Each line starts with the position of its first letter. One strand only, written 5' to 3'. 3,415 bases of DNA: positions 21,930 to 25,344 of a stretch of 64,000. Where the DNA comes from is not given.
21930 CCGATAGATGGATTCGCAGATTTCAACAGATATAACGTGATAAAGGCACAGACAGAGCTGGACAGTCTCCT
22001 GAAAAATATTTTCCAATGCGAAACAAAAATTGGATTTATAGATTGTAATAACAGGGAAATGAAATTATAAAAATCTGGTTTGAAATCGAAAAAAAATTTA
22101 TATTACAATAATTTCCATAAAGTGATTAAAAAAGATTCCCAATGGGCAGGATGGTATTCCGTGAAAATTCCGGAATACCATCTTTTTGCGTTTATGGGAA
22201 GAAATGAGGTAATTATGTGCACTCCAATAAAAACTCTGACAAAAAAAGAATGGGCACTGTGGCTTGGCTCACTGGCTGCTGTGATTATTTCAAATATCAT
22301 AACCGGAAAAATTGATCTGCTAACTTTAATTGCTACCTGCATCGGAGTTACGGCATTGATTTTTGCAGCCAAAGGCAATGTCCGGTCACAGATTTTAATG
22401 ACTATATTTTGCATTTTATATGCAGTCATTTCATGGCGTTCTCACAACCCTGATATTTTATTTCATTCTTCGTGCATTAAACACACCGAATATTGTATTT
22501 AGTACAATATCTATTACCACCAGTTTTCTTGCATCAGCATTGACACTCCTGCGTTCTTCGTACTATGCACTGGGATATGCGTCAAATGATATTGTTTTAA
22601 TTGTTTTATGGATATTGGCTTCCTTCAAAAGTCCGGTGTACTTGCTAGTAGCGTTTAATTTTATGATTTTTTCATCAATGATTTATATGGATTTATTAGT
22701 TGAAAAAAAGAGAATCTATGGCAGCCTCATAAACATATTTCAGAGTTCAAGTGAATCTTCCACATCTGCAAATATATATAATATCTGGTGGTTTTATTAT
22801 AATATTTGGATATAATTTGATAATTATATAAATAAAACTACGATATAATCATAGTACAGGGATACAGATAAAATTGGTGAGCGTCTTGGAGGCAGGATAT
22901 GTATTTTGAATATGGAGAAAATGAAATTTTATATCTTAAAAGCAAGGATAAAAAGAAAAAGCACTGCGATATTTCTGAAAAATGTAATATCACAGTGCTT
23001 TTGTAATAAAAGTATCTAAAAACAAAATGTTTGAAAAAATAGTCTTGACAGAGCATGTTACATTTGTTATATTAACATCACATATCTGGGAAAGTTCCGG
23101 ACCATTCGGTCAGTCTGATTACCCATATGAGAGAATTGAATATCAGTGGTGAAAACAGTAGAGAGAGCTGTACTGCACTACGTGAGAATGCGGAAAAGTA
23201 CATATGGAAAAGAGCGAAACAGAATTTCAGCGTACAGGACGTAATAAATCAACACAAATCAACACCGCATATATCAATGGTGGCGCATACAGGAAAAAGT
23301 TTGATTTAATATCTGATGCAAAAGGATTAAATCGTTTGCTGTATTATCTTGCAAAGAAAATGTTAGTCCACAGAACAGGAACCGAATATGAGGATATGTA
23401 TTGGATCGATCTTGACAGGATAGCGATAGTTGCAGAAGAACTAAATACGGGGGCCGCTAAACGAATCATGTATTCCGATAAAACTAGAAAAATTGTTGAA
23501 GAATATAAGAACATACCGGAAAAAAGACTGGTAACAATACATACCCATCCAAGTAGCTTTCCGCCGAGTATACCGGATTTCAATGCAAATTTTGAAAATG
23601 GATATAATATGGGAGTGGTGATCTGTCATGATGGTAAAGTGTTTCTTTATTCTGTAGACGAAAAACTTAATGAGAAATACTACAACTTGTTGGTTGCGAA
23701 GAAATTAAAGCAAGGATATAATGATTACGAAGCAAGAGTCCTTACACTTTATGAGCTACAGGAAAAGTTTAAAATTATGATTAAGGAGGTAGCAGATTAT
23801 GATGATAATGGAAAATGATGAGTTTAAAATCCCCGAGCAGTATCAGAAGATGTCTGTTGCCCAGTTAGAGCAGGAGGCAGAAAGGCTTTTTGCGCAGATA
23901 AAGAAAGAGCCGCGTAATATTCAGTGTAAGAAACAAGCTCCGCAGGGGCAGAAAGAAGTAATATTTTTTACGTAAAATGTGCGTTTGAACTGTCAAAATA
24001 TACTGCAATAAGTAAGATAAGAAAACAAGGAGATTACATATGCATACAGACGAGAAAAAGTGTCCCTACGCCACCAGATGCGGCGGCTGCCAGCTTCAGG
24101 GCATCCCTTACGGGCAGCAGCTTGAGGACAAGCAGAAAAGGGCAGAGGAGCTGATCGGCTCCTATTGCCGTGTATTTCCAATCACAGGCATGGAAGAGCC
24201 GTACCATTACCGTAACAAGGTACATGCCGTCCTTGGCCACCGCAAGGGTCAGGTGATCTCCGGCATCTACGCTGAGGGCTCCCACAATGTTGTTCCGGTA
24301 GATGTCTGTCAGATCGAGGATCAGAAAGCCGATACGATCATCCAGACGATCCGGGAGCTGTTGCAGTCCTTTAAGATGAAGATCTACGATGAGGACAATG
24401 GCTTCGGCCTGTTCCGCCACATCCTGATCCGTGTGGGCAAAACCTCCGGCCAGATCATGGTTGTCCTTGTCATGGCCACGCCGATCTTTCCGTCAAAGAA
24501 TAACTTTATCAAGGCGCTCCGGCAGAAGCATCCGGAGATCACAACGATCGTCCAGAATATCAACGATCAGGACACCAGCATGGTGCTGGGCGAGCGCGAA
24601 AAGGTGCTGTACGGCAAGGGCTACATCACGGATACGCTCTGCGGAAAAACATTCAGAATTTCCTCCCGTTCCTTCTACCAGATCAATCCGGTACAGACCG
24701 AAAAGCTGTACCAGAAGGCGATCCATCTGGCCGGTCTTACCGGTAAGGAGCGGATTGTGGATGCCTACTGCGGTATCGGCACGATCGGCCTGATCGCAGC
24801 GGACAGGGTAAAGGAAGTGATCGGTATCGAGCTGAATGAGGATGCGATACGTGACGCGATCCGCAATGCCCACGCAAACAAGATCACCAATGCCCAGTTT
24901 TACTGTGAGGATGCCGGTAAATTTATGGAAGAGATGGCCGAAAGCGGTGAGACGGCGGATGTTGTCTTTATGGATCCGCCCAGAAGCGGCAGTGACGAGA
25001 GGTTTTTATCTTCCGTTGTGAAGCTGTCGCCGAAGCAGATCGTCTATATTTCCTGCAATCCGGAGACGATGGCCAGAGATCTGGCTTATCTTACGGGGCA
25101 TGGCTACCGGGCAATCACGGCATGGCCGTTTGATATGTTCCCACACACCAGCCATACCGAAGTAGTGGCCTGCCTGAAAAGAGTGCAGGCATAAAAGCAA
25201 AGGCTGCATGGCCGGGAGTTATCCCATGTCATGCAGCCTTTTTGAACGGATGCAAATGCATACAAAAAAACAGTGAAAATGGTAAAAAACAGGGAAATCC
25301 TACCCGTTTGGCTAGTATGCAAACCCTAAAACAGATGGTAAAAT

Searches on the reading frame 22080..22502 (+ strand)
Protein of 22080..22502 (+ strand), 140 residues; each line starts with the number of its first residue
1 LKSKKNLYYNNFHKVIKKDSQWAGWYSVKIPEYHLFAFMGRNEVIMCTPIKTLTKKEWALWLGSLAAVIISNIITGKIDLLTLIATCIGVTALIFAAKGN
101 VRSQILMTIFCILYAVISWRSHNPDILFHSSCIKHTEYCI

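Call 40: search_protein_families(library=pfam, proteins=[window:22080-22502:+], max_evalue=0.00001)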
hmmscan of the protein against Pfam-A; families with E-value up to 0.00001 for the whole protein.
window:22080-22502:+ (140 aa): 1 family
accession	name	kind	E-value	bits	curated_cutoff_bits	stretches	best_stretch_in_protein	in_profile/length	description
PF04973.17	NMN_transporter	-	1.1e-06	29.2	27.3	0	80-122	2-44/175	Nicotinamide mononucleotide transporter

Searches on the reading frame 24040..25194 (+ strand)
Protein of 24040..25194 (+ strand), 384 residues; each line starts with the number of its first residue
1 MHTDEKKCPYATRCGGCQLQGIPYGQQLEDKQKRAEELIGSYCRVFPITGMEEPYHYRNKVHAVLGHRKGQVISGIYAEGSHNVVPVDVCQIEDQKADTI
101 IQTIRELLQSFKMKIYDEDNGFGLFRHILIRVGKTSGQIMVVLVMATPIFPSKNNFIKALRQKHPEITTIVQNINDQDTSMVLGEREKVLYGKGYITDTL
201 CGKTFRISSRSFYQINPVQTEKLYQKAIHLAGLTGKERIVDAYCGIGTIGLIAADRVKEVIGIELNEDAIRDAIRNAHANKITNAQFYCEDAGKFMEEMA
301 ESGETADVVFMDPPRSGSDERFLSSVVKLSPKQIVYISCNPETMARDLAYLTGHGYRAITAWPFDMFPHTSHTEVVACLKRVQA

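Call 40: search_protein_families(library=pfam, proteins=[window:24040-25194:+], max_evalue=0.00001)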
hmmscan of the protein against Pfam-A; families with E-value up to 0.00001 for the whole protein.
window:24040-25194:+ (384 aa): 6 families
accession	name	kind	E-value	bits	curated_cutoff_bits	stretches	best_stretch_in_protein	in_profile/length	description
PF05958.17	tRNA_U5-meth_tr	-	2.7e-24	86.3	23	1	24-381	2-356/357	tRNA (Uracil-5-)-methyltransferase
PF13847.12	Methyltransf_31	-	2.5e-12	47.1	27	1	235-342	3-113/145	Methyltransferase domain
PF03602.21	Cons_hypoth95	-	1e-10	42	24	1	235-351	41-165/182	Conserved hypothetical protein 95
PF13649.12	Methyltransf_25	-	5.8e-07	30.6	27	1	239-311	1-70/97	Methyltransferase domain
PF09445.16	Methyltransf_15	-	1.3e-06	28.5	22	1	237-319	2-85/165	RNA cap guanine-N2 methyltransferase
PF05175.20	MTS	-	5.9e-06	26.5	23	0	236-314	32-107/170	Methyltransferase small domain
